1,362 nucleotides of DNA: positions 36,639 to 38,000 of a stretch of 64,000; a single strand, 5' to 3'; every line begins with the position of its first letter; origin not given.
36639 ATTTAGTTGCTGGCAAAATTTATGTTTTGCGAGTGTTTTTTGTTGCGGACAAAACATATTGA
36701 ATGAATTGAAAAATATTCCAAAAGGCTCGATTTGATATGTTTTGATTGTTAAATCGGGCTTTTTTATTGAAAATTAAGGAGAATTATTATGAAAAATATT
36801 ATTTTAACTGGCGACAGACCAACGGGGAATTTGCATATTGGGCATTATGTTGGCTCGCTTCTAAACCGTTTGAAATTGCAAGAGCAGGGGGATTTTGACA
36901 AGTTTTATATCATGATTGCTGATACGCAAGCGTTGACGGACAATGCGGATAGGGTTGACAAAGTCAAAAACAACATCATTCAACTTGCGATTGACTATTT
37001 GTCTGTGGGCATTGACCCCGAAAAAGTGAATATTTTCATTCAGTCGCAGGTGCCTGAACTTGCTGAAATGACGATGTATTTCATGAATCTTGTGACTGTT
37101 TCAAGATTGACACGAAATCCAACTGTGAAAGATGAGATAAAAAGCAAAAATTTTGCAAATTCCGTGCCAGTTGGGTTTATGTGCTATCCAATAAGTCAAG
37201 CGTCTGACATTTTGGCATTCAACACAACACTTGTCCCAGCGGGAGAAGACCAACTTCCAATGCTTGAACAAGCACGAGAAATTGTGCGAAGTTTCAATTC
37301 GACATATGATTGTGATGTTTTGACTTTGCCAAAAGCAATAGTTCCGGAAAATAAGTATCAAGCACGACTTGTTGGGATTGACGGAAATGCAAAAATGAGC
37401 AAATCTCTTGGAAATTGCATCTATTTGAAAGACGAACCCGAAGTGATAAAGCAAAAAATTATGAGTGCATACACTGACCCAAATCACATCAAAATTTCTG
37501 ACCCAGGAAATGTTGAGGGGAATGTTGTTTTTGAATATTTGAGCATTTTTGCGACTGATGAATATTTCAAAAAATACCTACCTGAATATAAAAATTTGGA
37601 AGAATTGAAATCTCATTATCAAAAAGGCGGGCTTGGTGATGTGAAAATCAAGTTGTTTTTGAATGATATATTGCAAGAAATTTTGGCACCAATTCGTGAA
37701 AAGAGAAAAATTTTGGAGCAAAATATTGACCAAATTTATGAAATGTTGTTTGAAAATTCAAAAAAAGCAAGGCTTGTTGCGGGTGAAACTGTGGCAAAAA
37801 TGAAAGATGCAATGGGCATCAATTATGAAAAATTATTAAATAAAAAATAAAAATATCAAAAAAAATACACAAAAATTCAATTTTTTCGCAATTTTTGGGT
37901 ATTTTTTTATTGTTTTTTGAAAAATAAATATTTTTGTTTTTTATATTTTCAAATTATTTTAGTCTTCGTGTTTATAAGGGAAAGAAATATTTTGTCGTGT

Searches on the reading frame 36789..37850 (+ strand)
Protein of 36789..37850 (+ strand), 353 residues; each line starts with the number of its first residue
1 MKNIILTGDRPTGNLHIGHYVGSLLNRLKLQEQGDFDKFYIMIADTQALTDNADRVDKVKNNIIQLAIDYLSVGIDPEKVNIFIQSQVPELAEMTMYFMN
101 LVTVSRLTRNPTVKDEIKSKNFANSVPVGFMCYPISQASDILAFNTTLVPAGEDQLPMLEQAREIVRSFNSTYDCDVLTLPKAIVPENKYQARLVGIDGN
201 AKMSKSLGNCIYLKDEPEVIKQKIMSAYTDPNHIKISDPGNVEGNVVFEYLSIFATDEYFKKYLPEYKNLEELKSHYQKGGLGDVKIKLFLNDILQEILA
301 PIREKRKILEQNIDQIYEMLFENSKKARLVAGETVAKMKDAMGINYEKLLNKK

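Call 7: find_related_loci(query=window:36789-37847:+, collection=genome_contigs, flank=3000)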
Query window:36789-37847:+ (353 aa) in genome_contigs; peptide patterns used: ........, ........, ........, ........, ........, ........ (x = any residue, [..] = any of these).
113 stretches matched a pattern; 67 encode a relative of the query (tblastn E <= 1e-3); 67 distinct loci.
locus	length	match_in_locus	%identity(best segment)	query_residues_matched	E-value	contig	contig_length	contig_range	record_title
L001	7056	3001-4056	78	1-352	0e+0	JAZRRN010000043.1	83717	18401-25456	MAG: Candidatus Caccovivens sp. isolate T1900045353_YK20190043.MAGScoT_cleanbin_000015 SGB_6775_k141_336214, whole genom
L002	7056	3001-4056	78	1-353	0e+0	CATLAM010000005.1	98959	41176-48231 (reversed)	MAG TPA_asm: uncultured Eubacteriales bacterium isolate MGG03578_1680015426 genome assembly, contig: ERR2844015_688, who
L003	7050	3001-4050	78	1-350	0e+0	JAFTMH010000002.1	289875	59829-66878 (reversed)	MAG: Clostridia bacterium isolate RGIG3948 Roe_deer_Cecum-3__c1147, whole genome shotgun sequence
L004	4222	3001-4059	78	1-352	0e+0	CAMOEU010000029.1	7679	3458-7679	MAG: uncultured Clostridia bacterium isolate SRR873600_bin.48_metaWRAP_v1.3_MAG genome assembly, contig: NODE_23150_leng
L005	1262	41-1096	78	1-352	0e+0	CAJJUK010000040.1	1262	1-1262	MAG TPA_asm: uncultured Catabacter sp. isolate ERR321597-bin.24 genome assembly, contig: NODE_49615_length_1262_cov_6.41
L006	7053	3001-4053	77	2-352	0e+0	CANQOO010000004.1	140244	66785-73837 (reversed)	MAG: uncultured Clostridia bacterium isolate Lapin-032__bin69 genome assembly, contig: Lapin-032__NODE_169_length_140244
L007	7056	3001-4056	78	1-352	0e+0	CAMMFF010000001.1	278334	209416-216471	MAG: uncultured Clostridia bacterium isolate ERR4968681_bin.18_MetaWRAP_v1.1_MAG genome assembly, contig: NODE_19_length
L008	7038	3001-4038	78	1-346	0e+0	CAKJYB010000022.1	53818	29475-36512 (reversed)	Clostridiales bacterium isolate MAG-R015 genome assembly, contig: k141_33464, whole genome shotgun sequence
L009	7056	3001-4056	79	1-352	0e+0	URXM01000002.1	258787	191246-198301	uncultured Clostridiales bacterium isolate UMGS1447 genome assembly, contig: NODE_5_length_258787_cov_12.285666, whole g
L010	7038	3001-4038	79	1-347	0e+0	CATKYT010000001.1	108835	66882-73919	MAG TPA_asm: uncultured Eubacteriales bacterium isolate MGG07323_1680015460 genome assembly, contig: ERR3199589_233, who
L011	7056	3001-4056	78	1-352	0e+0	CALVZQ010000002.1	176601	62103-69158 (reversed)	MAG: uncultured Clostridia bacterium isolate BRZ_FC__bin54 genome assembly, contig: BRZ_FC__NODE_88_length_176601_cov_12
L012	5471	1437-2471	78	2-346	0e+0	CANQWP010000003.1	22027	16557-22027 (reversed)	MAG: uncultured Clostridia bacterium isolate Lapin-023__bin46 genome assembly, contig: Lapin-023__NODE_3171_length_22027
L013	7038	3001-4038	78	1-346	0e+0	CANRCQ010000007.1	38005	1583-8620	MAG: uncultured Clostridia bacterium isolate Lapin-027__bin73 genome assembly, contig: Lapin-027__NODE_799_length_38005_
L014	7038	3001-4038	79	1-346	0e+0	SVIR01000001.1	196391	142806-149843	MAG: Clostridiales bacterium isolate SIG414 NODE_1088_length_196391_cov_1.995954, whole genome shotgun sequence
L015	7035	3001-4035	79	2-346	0e+0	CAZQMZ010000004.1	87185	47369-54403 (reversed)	MAG TPA_asm: uncultured Lachnospiraceae bacterium isolate SRP141132_co6_281 genome assembly, contig: NODE_88_length_8718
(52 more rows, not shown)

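Call 12: find_encoding_contigs(protein=window:36789-37850:+, flank=1500, max_places=10)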
Protein window:36789-37850:+ (353 aa): 16 contigs read that carry it; 10 places shown.
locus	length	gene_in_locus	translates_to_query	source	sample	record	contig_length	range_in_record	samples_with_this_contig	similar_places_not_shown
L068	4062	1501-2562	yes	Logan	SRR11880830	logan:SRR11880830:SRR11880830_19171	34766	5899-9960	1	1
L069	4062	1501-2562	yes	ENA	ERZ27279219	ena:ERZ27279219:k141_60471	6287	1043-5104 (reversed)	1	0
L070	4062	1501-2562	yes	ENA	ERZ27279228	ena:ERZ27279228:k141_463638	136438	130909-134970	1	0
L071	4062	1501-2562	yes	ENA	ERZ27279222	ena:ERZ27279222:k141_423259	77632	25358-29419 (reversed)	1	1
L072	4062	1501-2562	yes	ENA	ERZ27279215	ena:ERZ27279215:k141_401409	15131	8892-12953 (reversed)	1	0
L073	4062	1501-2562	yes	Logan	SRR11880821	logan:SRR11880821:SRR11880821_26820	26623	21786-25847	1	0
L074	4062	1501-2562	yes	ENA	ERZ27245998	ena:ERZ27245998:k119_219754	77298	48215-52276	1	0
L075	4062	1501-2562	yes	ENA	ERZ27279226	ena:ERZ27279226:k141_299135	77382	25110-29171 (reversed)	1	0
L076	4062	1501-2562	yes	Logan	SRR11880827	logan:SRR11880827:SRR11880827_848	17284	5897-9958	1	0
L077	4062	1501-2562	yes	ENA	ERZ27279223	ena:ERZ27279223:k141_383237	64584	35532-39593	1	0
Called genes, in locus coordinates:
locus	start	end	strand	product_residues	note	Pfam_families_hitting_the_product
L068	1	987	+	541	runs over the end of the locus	PF00749:tRNA-synt_1c, PF19269:Anticodon_2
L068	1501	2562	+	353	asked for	PF00579:tRNA-synt_1b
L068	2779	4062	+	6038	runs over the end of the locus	PF18998:Flg_new_2 (faint), PF09479:Flg_new (faint)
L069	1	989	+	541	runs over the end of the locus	PF00749:tRNA-synt_1c, PF19269:Anticodon_2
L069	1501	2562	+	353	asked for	PF00579:tRNA-synt_1b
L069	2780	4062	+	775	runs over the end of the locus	?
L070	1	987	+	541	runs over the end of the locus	PF00749:tRNA-synt_1c, PF19269:Anticodon_2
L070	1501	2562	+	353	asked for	PF00579:tRNA-synt_1b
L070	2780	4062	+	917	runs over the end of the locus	?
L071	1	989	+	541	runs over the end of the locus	PF00749:tRNA-synt_1c, PF19269:Anticodon_2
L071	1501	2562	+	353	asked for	PF00579:tRNA-synt_1b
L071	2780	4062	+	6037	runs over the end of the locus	PF18998:Flg_new_2 (faint), PF09479:Flg_new (faint)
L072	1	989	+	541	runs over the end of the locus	PF00749:tRNA-synt_1c, PF19269:Anticodon_2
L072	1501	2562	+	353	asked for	PF00579:tRNA-synt_1b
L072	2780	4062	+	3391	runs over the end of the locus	?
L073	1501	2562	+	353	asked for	PF00579:tRNA-synt_1b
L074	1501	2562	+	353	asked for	PF00579:tRNA-synt_1b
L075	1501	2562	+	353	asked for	PF00579:tRNA-synt_1b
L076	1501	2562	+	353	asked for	PF00579:tRNA-synt_1b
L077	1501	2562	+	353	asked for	PF00579:tRNA-synt_1b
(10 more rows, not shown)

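Call 13: find_homologous_proteins(query=window:36789-37847:+, max_evalue=1e-100)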
Query window:36789-37847:+ (353 aa): 7978 proteins with E <= 1e-100 among 8000 candidates; the best 120 are listed.
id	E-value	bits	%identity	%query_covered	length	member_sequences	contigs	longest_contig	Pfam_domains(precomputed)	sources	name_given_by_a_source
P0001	7.7e-230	779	100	100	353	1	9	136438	PF00579.32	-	-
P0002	9.3e-188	641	82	100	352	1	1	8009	PF00579.32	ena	-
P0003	1.3e-187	641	82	100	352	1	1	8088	PF00579.32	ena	-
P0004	2.2e-186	637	81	99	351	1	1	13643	PF00579.32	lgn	-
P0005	4.8e-185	632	79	100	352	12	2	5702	PF00579.32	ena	-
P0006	4.9e-185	632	80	100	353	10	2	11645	PF00579.32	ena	-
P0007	5.9e-185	632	80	100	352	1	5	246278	PF00579.32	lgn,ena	-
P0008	1.2e-184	631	80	99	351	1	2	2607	PF00579.32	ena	-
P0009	2.1e-184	630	79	100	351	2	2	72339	PF00579.32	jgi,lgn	-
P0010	3.1e-184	630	79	100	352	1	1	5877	PF00579.32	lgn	-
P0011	3.1e-184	630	78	100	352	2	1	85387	PF00579.32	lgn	-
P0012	3.3e-184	630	79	100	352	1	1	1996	PF00579.32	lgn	-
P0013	3.5e-184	629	79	99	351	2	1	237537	PF00579.32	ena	-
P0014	4.1e-184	629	78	100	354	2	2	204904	PF00579.32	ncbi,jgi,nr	ncbi:MAG: tryptophan--tRNA ligase [Clostridiales bacterium]|nr:tryptophan--tRNA ligase [Clostridiale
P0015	6.9e-184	628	78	99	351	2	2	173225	PF00579.32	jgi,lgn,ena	-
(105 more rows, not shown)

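Call 15: find_encoding_contigs(protein=P0002, flank=1500, max_places=2)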
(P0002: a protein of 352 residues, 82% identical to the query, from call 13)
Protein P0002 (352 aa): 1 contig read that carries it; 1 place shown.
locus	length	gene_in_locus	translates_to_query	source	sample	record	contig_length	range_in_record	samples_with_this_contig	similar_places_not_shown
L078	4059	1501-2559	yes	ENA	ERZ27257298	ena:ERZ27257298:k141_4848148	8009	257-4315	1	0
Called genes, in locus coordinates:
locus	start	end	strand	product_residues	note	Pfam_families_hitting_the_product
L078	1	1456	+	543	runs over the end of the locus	PF00749:tRNA-synt_1c, PF19269:Anticodon_2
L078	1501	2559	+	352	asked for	PF00579:tRNA-synt_1b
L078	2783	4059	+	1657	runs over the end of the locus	?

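Call 16: find_encoding_contigs(protein=P0003, flank=1500, max_places=2)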
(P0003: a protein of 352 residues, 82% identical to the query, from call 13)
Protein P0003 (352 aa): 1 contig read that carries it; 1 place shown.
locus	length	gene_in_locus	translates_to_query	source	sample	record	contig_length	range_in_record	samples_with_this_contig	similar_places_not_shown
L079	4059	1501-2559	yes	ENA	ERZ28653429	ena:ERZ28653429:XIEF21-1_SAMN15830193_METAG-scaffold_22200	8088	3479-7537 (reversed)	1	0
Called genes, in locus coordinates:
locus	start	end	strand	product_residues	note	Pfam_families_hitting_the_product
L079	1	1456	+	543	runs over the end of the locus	PF00749:tRNA-synt_1c, PF19269:Anticodon_2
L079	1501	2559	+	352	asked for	PF00579:tRNA-synt_1b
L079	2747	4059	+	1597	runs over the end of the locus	?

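Call 17: find_encoding_contigs(protein=P0004, flank=1500, max_places=2)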
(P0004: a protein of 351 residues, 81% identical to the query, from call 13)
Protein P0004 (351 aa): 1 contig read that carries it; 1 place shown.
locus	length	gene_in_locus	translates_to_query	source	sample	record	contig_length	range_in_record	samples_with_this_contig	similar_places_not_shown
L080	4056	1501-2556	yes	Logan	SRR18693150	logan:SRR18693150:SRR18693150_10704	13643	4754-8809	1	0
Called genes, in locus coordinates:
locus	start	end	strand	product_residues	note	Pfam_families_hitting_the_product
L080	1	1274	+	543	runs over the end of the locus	PF00749:tRNA-synt_1c, PF19269:Anticodon_2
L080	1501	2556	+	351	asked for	PF00579:tRNA-synt_1b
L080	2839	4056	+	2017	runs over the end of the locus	?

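Call 18: find_encoding_contigs(protein=P0007, flank=1500, max_places=2)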
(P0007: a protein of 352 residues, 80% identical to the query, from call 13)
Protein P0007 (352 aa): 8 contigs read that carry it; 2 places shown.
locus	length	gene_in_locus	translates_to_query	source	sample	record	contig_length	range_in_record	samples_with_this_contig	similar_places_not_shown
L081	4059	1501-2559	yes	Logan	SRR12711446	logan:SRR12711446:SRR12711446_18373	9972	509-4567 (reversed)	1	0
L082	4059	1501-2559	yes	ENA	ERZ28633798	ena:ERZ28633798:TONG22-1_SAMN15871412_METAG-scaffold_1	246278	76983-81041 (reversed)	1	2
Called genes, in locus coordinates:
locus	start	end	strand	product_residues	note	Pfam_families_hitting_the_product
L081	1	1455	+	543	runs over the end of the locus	PF00749:tRNA-synt_1c, PF19269:Anticodon_2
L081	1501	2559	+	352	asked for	PF00579:tRNA-synt_1b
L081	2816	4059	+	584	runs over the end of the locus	?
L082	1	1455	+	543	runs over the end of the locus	PF00749:tRNA-synt_1c, PF19269:Anticodon_2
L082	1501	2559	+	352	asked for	PF00579:tRNA-synt_1b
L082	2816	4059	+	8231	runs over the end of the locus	-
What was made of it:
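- Closest known: Streptomyces trpRS1/trpS2 attenuator. Different: Here the gene is the syntenic gltX-linked trpS, apparently the housekeeping copy (calls 7, 12, 15-18).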

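Call 35: search_protein_families(library=ncbifam, proteins=[window:36789-37847:+])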
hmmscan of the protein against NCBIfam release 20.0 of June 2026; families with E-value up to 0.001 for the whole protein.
window:36789-37847:+ (353 aa): 10 families
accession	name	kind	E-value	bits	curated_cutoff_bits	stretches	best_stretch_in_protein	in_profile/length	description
TIGR00233.1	trpS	equivalog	1.1e-73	248.4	176.75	1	1-344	1-328/328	tryptophan--tRNA ligase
NF008922.0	PRK12283.1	equivalog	6.8e-68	229.4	572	2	2-174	3-172/400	tryptophan--tRNA ligase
NF009207.0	PRK12556.1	equivalog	2.3e-54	184.5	479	1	2-344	3-331/332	tryptophan--tRNA ligase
NF008923.0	PRK12284.1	equivalog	2.4e-50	171.6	597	1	2-345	2-332/431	tryptophan--tRNA ligase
NF008927.0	PRK12285.1-4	equivalog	1.8e-27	96.4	478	1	4-319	75-371/385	tryptophan--tRNA ligase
NF006330.0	PRK08560.1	equivalog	2.3e-27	95.9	220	1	8-313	38-335/342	tyrosine--tRNA ligase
NF008925.0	PRK12285.1-2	equivalog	3.9e-26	91.9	451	1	5-317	65-361/365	tryptophan--tRNA ligase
NF008924.0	PRK12285.1-1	equivalog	4.1e-22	78.9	644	1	5-316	76-365/381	tryptophan--tRNA ligase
NF008926.0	PRK12285.1-3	equivalog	2e-11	43.5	320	2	5-169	68-228/429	tryptophan--tRNA ligase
NF008928.0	PRK12285.1-5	equivalog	2.2e-08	33.1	891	1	5-166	95-249/530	tryptophan--tRNA ligase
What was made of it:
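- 36776..37850 (+): trpS: SD AAGGAG at 36776-81 and CDS at 36789-37850 (353 aa, tryptophan--tRNA ligase). NCBIfam TIGR00233, 248 bits against a cutoff of 176.75 (call 35).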

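Call 39: find_related_loci(query=window:36789-37847:+, collection=metagenome_contigs, flank=1000)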
Query window:36789-37847:+ (353 aa) in metagenome_contigs; peptide patterns used: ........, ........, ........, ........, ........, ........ (x = any residue, [..] = any of these).
98 stretches matched a pattern; 30 encode a relative of the query (tblastn E <= 1e-3); 30 distinct loci.
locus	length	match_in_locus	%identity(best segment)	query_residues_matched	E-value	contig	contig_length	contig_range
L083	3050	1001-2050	78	1-350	0e+0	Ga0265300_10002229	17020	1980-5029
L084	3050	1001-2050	78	1-350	0e+0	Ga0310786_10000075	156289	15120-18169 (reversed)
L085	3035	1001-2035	79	1-346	0e+0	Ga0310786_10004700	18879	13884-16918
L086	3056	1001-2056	78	1-352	0e+0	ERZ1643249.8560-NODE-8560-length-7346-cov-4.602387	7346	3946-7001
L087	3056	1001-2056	79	1-352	0e+0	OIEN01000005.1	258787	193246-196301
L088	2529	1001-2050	75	1-350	0e+0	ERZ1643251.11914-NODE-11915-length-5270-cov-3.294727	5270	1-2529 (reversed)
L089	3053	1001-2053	75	1-351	0e+0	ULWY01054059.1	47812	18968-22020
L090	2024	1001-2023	76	1-341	0e+0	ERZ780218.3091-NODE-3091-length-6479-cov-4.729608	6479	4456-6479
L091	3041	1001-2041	68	1-346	5e-166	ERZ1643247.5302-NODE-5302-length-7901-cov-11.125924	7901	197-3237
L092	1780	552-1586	62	1-346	3e-166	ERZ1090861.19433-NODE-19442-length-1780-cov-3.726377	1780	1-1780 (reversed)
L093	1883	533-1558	64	4-346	7e-163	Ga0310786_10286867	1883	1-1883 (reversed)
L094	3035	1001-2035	64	1-346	2e-151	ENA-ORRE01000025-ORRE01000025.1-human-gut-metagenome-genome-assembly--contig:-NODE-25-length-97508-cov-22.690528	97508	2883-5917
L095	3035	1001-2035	62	1-346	5e-151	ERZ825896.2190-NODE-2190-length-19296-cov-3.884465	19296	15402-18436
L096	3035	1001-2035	62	1-346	2e-150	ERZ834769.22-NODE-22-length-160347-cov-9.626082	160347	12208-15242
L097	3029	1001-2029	62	1-346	1e-147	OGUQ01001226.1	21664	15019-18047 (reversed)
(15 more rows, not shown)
